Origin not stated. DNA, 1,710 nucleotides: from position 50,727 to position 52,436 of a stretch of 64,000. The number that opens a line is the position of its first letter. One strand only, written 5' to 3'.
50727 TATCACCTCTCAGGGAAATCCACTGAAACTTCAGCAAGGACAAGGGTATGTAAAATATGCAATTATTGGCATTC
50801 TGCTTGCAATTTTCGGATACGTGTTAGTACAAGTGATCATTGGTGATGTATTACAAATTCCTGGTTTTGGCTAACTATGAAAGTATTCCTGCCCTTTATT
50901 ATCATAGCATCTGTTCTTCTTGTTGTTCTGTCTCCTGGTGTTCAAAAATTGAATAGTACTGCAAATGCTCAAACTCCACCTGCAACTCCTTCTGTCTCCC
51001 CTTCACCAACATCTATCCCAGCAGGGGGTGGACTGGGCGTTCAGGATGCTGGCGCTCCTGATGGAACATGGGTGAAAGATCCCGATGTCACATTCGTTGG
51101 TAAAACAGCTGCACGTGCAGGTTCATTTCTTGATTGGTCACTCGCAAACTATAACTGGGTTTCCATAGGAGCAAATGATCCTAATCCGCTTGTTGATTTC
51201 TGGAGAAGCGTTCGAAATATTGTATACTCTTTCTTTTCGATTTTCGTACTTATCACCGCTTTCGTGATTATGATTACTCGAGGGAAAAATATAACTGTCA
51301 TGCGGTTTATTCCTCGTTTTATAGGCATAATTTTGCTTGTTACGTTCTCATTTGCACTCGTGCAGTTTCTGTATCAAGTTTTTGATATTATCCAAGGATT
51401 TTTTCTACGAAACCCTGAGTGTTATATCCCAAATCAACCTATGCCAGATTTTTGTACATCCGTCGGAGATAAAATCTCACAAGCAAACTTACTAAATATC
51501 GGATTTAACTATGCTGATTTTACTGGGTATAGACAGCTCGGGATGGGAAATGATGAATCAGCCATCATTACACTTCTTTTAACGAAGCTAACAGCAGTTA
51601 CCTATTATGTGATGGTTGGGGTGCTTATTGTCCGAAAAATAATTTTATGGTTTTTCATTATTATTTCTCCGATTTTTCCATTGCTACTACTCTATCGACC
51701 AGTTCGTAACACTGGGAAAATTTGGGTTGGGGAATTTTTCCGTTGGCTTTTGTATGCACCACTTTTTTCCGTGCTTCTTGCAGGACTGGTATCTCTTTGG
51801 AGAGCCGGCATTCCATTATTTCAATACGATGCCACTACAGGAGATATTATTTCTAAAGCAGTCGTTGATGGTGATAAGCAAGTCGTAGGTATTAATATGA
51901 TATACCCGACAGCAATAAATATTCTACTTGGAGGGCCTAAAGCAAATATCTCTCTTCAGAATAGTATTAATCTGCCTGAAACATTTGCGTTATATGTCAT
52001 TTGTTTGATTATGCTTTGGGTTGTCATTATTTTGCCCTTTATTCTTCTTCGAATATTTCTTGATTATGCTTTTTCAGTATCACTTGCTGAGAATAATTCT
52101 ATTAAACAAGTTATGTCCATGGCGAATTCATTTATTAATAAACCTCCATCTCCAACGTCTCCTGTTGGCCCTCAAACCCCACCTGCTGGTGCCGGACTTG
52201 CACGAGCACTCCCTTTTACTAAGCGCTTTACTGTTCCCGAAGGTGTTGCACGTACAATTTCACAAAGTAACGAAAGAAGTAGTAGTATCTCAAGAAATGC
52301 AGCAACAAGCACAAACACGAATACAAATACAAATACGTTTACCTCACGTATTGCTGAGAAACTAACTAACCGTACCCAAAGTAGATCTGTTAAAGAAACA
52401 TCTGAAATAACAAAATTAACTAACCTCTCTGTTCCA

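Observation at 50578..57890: Candidate non-canonical pilus/T4SS-like or attachment module: pilin-like protein, giant VirB6-like membrane protein and Hsp100 ATPase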

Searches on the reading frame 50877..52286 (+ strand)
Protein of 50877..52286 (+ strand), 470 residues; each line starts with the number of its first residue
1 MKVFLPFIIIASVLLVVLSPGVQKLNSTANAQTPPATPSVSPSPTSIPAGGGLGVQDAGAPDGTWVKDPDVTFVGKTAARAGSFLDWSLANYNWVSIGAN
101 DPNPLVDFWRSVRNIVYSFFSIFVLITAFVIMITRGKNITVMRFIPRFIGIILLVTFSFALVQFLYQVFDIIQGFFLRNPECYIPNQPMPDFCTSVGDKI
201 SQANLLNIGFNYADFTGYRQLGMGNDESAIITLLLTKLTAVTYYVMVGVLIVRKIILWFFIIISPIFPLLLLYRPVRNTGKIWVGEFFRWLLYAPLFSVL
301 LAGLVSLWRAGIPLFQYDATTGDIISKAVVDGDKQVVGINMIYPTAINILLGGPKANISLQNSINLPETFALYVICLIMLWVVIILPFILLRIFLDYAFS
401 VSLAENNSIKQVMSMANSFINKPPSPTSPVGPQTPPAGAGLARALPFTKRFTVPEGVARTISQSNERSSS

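Call 8: find_homologous_proteins(query=window:50877-52286:+, max_evalue=0.001)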
Query window:50877-52286:+ (470 aa): 429 proteins with E <= 0.001 among 8000 candidates; the best 120 are listed.
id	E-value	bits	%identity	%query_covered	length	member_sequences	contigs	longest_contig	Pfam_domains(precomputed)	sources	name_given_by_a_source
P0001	5.4e-176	604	66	92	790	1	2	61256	-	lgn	-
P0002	1.0e-138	481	53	100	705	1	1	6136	-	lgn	-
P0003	1.2e-138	481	59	84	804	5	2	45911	-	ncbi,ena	-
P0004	1.3e-138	481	55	91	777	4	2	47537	-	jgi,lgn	-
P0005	1.5e-138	481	60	87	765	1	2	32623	-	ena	-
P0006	2.3e-138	480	56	87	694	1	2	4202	PF04610.20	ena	-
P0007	3.3e-138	480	55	98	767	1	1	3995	-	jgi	jgi:hypothetical protein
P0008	1.9e-136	474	55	99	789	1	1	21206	-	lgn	-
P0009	5.4e-136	472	56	91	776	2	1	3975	-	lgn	-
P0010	1.6e-135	471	57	85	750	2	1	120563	-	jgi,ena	-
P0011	2.2e-135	470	52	97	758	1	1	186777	-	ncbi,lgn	ncbi:MAG: hypothetical protein V1697_01600 [Candidatus Levyibacteriota bacterium]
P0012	3.3e-135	470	53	99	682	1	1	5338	-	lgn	-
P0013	7.5e-135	469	58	86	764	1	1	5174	-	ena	-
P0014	2.8e-134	467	53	98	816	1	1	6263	-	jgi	jgi:hypothetical protein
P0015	2.9e-134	467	54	100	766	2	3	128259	-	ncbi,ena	-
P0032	1.9e-131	457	56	84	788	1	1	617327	-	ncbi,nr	ncbi:MAG: hypothetical protein HYT08_02645 [Candidatus Levybacteria bacterium]|nr:hypothetical prote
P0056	2.5e-127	444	54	87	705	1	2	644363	-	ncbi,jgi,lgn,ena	-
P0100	4.0e-123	430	51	93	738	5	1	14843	PF04610.20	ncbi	-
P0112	5.1e-122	426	51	89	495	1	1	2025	PF04610.20,PF19590.5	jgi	-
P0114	6.1e-122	426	49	100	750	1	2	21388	PF04610.20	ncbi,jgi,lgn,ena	-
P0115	7.5e-122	426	56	89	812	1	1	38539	PF04610.20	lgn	-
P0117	9.3e-122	425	48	98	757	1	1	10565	PF19590.5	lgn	-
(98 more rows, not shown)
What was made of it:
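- On VirB6/TrbL: At family level, 15 of 33 orthologs match at E<=0.01 (best 1.6e-7), and some database relatives carry precomputed PF04610/PF19590 (call 8).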

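Call 9: find_encoding_contigs(protein=P0001, flank=10000, max_places=2)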
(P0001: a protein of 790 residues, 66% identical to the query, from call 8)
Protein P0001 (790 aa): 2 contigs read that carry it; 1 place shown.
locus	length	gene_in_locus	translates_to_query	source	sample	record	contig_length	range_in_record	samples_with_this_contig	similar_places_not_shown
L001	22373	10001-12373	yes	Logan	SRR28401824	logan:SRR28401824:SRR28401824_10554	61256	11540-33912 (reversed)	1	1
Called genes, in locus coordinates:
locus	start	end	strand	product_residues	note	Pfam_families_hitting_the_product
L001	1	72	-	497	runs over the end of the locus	PF13632:Glyco_trans_2_3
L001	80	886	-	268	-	PF01026:TatD_DNase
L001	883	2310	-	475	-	PF00133:tRNA-synt_1, PF01406:tRNA-synt_1e, PF09334:tRNA-synt_1g, PF00133:tRNA-synt_1, PF01406:tRNA-synt_1e (weak)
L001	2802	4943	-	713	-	-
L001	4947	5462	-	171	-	-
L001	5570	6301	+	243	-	PF01628:HrcA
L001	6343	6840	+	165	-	PF01025:GrpE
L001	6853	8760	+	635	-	PF00012:HSP70, PF06723:MreB_Mbl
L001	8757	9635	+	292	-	PF00226:DnaJ, PF01556:DnaJ_C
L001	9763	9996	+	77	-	PF18895:T4SS_pilin (weak)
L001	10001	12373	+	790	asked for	-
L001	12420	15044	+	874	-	PF02861:Clp_N, PF23569:NBD_SMAX1, PF00004:AAA, PF17871:AAA_lid_9, PF00004:AAA, PF07724:AAA_2, PF07728:AAA_5, PF10431:ClpB_D2-small, +6 more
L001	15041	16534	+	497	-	-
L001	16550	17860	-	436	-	-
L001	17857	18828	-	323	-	PF13623:SurA_N_2 (weak), PF13624:SurA_N_3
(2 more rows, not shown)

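Call 10: find_encoding_contigs(protein=P0032, flank=10000, max_places=2)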
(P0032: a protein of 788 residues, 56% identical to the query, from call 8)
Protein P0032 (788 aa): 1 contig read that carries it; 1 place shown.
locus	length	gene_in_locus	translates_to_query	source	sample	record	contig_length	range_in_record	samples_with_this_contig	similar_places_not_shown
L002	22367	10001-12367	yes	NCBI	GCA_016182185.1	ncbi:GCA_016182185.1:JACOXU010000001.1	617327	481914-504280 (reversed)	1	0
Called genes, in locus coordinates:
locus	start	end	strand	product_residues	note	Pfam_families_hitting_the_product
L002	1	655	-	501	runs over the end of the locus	PF27757:Competence-induced_Ccs4_N, PF13231:PMT_2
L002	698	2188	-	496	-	-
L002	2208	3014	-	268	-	PF01026:TatD_DNase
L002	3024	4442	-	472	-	PF00133:tRNA-synt_1, PF01406:tRNA-synt_1e (weak), PF01921:tRNA-synt_1f (faint), PF09334:tRNA-synt_1g, PF00133:tRNA-synt_1, PF01406:tRNA-synt_1e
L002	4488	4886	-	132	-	-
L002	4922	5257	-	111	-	-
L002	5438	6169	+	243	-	PF03444:WHD_HrcA (weak), PF01628:HrcA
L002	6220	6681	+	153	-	PF01025:GrpE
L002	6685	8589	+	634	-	PF00012:HSP70, PF06723:MreB_Mbl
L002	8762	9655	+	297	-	PF00226:DnaJ, PF01556:DnaJ_C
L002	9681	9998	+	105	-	PF18895:T4SS_pilin (faint)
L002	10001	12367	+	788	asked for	-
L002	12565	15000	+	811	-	PF02861:Clp_N, PF23569:NBD_SMAX1, PF00004:AAA, PF17871:AAA_lid_9, PF00004:AAA, PF07724:AAA_2, PF07728:AAA_5, PF10431:ClpB_D2-small, +6 more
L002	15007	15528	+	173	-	-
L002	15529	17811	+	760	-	PF07504:FTP (weak), PF01447:Peptidase_M4, PF02868:Peptidase_M4_C, PF13620:CarboxypepD_reg (faint), PF17210:SdrD_B (weak)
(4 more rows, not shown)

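Call 11: find_encoding_contigs(protein=P0056, flank=10000, max_places=2)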
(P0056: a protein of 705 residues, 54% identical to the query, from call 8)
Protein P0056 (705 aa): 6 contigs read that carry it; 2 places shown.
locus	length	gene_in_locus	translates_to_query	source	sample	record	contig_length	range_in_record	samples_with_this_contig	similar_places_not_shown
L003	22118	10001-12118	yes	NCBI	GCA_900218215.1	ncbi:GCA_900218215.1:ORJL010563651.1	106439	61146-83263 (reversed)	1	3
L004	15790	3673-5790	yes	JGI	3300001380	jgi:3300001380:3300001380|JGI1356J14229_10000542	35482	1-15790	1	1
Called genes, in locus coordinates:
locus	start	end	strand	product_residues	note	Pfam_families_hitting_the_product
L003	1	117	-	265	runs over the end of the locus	PF01026:TatD_DNase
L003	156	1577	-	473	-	PF00133:tRNA-synt_1, PF09334:tRNA-synt_1g, PF00133:tRNA-synt_1, PF01406:tRNA-synt_1e (weak)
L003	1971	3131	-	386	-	-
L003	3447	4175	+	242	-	PF03444:WHD_HrcA (weak), PF01628:HrcA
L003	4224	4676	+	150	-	PF01025:GrpE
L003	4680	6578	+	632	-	PF00012:HSP70, PF06723:MreB_Mbl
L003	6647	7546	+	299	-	PF00226:DnaJ, PF01556:DnaJ_C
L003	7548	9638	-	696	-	-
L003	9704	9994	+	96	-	PF18895:T4SS_pilin (weak)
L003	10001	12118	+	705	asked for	-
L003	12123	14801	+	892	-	PF02861:Clp_N, PF13191:AAA_16 (weak), PF23569:NBD_SMAX1 (weak), PF00004:AAA, PF17871:AAA_lid_9, PF07724:AAA_2, PF07728:AAA_5, PF10431:ClpB_D2-small, +5 more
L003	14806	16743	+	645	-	-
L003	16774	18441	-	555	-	PF00753:Lactamase_B, PF12706:Lactamase_B_2 (weak), PF22505:RNase_J_b_CASP, PF07521:RMMBL (weak), PF17770:RNase_J_C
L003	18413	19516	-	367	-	PF13401:AAA_22 (faint), PF07728:AAA_5, PF00004:AAA, PF22667:Lon_lid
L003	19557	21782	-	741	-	PF01138:RNase_PH, PF03725:RNase_PH_C (weak), PF01138:RNase_PH, PF00013:KH_1, PF00575:S1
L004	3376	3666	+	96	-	PF18895:T4SS_pilin (weak)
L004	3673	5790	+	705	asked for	-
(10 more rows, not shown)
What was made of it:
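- Flanking synteny is also conserved in the clade (calls 9-11).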

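Call 20: find_related_loci(query=A1, collection=genome_contigs, flank=10000)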
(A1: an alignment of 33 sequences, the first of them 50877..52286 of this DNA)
Query A1 (470 aa) in genome_contigs; peptide patterns used: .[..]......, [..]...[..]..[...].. (x = any residue, [..] = any of these).
246 stretches matched a pattern; 139 encode a relative of the query (tblastn E <= 1e-3); the best 80 are kept; 80 distinct loci.
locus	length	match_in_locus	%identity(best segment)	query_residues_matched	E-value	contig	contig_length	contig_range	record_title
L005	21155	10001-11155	56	36-464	2e-150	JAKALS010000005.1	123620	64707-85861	MAG: bacterium isolate WY5.bin132 NODE_219_length_123620_cov_6.550169, whole genome shotgun sequence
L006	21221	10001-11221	58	34-464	3e-150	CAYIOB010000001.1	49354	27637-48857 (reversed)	MAG TPA_asm: uncultured Gammaproteobacteria bacterium isolate ERP119705_co25_644 genome assembly, contig: NODE_228_lengt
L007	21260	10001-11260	54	1-468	1e-146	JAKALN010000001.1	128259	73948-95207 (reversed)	MAG: bacterium isolate WY5.bin128 NODE_199_length_128259_cov_9.479966, whole genome shotgun sequence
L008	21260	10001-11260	54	7-464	1e-145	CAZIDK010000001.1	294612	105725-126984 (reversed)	MAG TPA_asm: uncultured Gammaproteobacteria bacterium isolate SRP302447_co4_23 genome assembly, contig: NODE_116_length_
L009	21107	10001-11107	56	59-455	6e-144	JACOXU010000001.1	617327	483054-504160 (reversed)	MAG: Candidatus Levyibacteriota bacterium isolate NC_groundwater_161_Ag_S-0.1um_37_19 S4_GD2017_2_S1_scaffold_10, whole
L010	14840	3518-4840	52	1-469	2e-141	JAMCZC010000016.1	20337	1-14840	MAG: Patescibacteria group bacterium isolate FK_Sedi_B_Bin.322 NODE_9161_length_20337_cov_41.9952, whole genome shotgun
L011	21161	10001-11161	56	63-469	7e-143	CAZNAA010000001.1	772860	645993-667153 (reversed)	MAG TPA_asm: uncultured Gammaproteobacteria bacterium isolate SRP192515_co1_126 genome assembly, contig: NODE_1_length_7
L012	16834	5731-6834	56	62-455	3e-139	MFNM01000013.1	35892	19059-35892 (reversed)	MAG: Candidatus Levybacteria bacterium RIFCSPHIGHO2_01_FULL_37_33 rifcsphigho2_01_scaffold_2070, whole genome shotgun se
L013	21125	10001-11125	55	54-455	4e-139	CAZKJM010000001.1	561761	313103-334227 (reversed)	MAG TPA_asm: uncultured Gammaproteobacteria bacterium isolate binchicken_co20_415 genome assembly, contig: NODE_8_length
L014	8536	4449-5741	52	1-455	2e-138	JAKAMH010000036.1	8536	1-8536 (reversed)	MAG: bacterium isolate WY5.bin164 NODE_15198_length_8536_cov_1.132477, whole genome shotgun sequence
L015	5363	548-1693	56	61-462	2e-138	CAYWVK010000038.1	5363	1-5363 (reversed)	MAG TPA_asm: uncultured Gammaproteobacteria bacterium isolate SRP192927_co6_216 genome assembly, contig: NODE_42732_leng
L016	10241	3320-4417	56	61-455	2e-136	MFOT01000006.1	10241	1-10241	MAG: Candidatus Levybacteria bacterium RIFCSPLOWO2_01_FULL_38_21 rifcsplowo2_01_scaffold_16734, whole genome shotgun seq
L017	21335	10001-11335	51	1-470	8e-136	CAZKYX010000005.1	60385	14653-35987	MAG TPA_asm: uncultured Gammaproteobacteria bacterium isolate SRP286056_co1_17 genome assembly, contig: NODE_455_length_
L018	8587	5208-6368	53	47-454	4e-135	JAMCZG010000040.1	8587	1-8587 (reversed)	MAG: Patescibacteria group bacterium isolate FK_Sedi_B_Bin.314 NODE_35471_length_8587_cov_4.62305, whole genome shotgun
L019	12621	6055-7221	53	37-448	3e-134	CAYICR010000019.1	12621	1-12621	MAG TPA_asm: uncultured Gammaproteobacteria bacterium isolate ERP119705_co18_657 genome assembly, contig: NODE_6223_leng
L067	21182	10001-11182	47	1-455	6e-119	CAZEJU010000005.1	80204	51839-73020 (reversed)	MAG TPA_asm: uncultured Gammaproteobacteria bacterium isolate binchicken_co105_439 genome assembly, contig: NODE_325_len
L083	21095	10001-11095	50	61-455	3e-115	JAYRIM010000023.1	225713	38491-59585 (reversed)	MAG: Candidatus Levyibacteriota bacterium isolate SZ_szas25bin.53 k141_1259646, whole genome shotgun sequence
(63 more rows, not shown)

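Call 21: search_solved_structures(query=A1, max_evalue=10, show_alignments=2)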
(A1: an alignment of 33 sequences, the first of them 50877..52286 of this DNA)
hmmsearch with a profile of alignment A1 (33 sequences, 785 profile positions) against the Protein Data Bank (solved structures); distinct sequences matched with E-value up to 10: 2.
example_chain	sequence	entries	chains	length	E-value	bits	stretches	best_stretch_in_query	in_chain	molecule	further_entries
9e78_3d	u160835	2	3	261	2.4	9.6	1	556-670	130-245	ArcMAP1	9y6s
5npv_B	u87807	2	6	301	9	7.7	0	497-613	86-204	Autophagy-related protein 16-1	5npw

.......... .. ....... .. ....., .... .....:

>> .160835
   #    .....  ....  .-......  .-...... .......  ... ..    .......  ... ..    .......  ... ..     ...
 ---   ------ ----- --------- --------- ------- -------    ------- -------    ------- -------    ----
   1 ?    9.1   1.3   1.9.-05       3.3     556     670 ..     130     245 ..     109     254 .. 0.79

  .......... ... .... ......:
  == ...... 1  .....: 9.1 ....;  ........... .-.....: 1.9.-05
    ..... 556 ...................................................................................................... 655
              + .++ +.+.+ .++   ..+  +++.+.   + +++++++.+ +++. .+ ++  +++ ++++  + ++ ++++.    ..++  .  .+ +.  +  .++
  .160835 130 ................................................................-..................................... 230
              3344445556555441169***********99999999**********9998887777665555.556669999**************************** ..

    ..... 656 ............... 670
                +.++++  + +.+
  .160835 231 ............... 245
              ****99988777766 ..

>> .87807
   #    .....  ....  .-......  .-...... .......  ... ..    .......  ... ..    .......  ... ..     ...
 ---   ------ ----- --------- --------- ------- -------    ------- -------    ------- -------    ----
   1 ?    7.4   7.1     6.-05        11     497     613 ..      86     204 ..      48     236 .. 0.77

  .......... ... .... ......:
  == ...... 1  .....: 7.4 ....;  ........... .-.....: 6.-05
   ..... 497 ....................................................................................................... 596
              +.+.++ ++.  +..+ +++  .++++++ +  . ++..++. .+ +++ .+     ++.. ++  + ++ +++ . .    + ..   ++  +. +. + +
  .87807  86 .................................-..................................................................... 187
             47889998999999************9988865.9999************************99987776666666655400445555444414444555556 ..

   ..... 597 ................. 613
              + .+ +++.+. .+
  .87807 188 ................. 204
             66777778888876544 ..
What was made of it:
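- Tried and rejected: A profile search of the VirB6 family against PDB sequences found nothing relevant; the best E was 2.4, to unrelated coiled coils (call 21).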

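Call 33: predict_structure(alignment_id=A1)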
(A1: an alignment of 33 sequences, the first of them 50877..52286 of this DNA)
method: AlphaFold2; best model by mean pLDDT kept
length: 470 residues; sequences in the alignment: 33
mean_pLDDT: 62.6   pTM: 0.50
mean pLDDT of the five models: 62.6, 62.4, 61.7, 58.2, 57.8
residues with pLDDT >= 90: 4; 70-90: 169; 50-70: 165; < 50: 132
segments of 3 or more residues with pLDDT < 50: 26-57, 311-358, 430-470
pLDDT, mean of each block of 10 residues (from residue 1): 81 82 49 38 43 46 68 71 79 64 75 83 86 76 83 83 77 67 67 64 57 60 59 72 80 76 73 75 73 66 58 40 44 42 35 41 55 66 71 69 60 64 48 46 43 42 45
secondary structure, 60 per line:
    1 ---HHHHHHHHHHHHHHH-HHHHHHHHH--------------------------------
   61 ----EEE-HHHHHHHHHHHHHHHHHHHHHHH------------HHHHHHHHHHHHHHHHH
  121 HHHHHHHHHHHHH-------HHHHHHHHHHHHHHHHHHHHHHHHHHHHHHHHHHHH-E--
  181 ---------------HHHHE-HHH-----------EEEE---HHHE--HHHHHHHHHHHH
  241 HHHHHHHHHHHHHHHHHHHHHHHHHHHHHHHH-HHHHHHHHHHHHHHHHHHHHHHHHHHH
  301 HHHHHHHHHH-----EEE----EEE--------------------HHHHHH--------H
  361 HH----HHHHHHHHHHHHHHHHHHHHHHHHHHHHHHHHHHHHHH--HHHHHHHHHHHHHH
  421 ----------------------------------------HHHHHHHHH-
elements in order: H4-18 H20-28 E65-67 H69-91 H104-133 H141-176 H196-199 E216-219 H229-272 H274-310 E316-318 E323-325 H346-351 H367-404 H407-420 H461-469
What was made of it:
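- On VirB6/TrbL: The model pLDDT is only 62.6 (call 33).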

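Call 35: fold_search(model_id=the predicted structure, library=pdb)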
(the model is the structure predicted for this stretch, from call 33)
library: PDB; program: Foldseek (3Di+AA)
matches with E <= 10: 19; with E <= 0.001: 0
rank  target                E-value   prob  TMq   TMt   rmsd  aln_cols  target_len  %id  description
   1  7o3v_F                2.5e+00  0.12  0.18  0.28  15.7       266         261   16  Stalk complex structure (TrwJ/VirB5-TrwI/VirB6) from the fully-assembled R388 type IV secretion system determined by c (released 2022-06-22)
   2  9ilt_F                3.4e+00  0.03  0.10  0.12  26.0       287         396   10  Crystal structure of alternative complex III from Chloroflexus aurantiacus (released 2025-03-19)
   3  8ioc_R                4.2e+00  0.03  0.10  0.15  24.1       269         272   12  Cryo-EM structure of the gamma-MSH-bound human melanocortin receptor 3 (MC3R)-Gs complex (released 2023-09-20)
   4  9a3i_P                5.1e+00  0.02  0.11  0.11  32.2       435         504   12  Parathyroid hormone receptor type 1 in complex with a long-acting parathyroid hormone analog and arrestin 2 (6u1n-base (released 2023-03-27)
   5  8jrv_R                5.3e+00  0.02  0.11  0.14  24.3       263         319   12  Cryo-EM structure of the glucagon receptor bound to glucagon and beta-arrestin 1 (released 2023-08-16)
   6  8rtd_L                5.9e+00  0.12  0.26  0.40  10.9       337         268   12  Stalk-Arches-IMC structure from the fully-assembled R388 type IV secretion system determined by cryo-EM. (released 2024-06-19)
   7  7en0_A                6.5e+00  0.01  0.09  0.12  25.5       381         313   11  Structure and Activity of SLAC1 Channels for Stomatal Signaling in Leaves (released 2021-05-19)
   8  8yej                  7.2e+00  0.03  0.10  0.17  25.9       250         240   10  Cryo-EM structure of the channelrhodopsin GtCCR2 focused on the monomer (released 2024-09-04)
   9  6swr_B                7.2e+00  0.02  0.10  0.17  29.0       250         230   11  Crystal structure of the lysosomal potassium channel MtTMEM175 T38A mutant soaked with zinc (released 2020-04-15)
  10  7akx_A                7.9e+00  0.03  0.13  0.22  23.8       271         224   10  Crystal structure of the viral rhodopsin OLPVR1 in P1 space group (released 2020-11-25)
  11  3l39                  7.9e+00  0.02  0.11  0.18  18.8       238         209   13  Crystal structure of Putative PhoU-like phosphate regulatory protein (BT4638) from BACTEROIDES THETAIOTAOMICRON VPI-5482 (released 2010-01-19)
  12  3v8g_E                8.3e+00  0.01  0.09  0.10  30.3       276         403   15  Crystal structure of an asymmetric trimer of a glutamate transporter homologue (GltPh) (released 2012-02-15)
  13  8rtd_I                8.7e+00  0.02  0.12  0.22  29.4       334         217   11  Stalk-Arches-IMC structure from the fully-assembled R388 type IV secretion system determined by cryo-EM. (released 2024-06-19)
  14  4l6r                  8.7e+00  0.01  0.09  0.11  26.1       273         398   12  Structure of the class B human glucagon G protein coupled receptor (released 2013-07-24)
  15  8w8x_R                9.2e+00  0.02  0.10  0.17  26.3       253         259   11  Cryo-EM structure of beta-MSH-MC3R-Gs_Nb35 complex (released 2025-03-19)
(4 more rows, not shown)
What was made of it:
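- Tried and rejected: Foldseek against the PDB put TrwI first but at E 2.5 (call 35).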

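Call 36: search_protein_families(library=pfam, alignment_id=A1, max_evalue=0.01)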
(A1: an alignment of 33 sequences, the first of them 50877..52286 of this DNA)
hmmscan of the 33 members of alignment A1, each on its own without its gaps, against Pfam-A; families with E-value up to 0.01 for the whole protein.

A. member 1, window:50877-52286:+ (470 aa): 1 family
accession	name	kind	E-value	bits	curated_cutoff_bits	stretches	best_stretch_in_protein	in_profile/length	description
PF04610.19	TrbL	-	0.00049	20.4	25.9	1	122-309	3-181/215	TrbL/VirB6 plasmid conjugal transfer protein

B. families by the number of members that match (of 33 scanned): 2 families
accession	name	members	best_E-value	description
PF04610.19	TrbL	15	1.6e-07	TrbL/VirB6 plasmid conjugal transfer protein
PF12732.12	YtxH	1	0.0074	YtxH-like protein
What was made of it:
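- TrbL matches 15 of 33 orthologs with no competing family (call 36).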
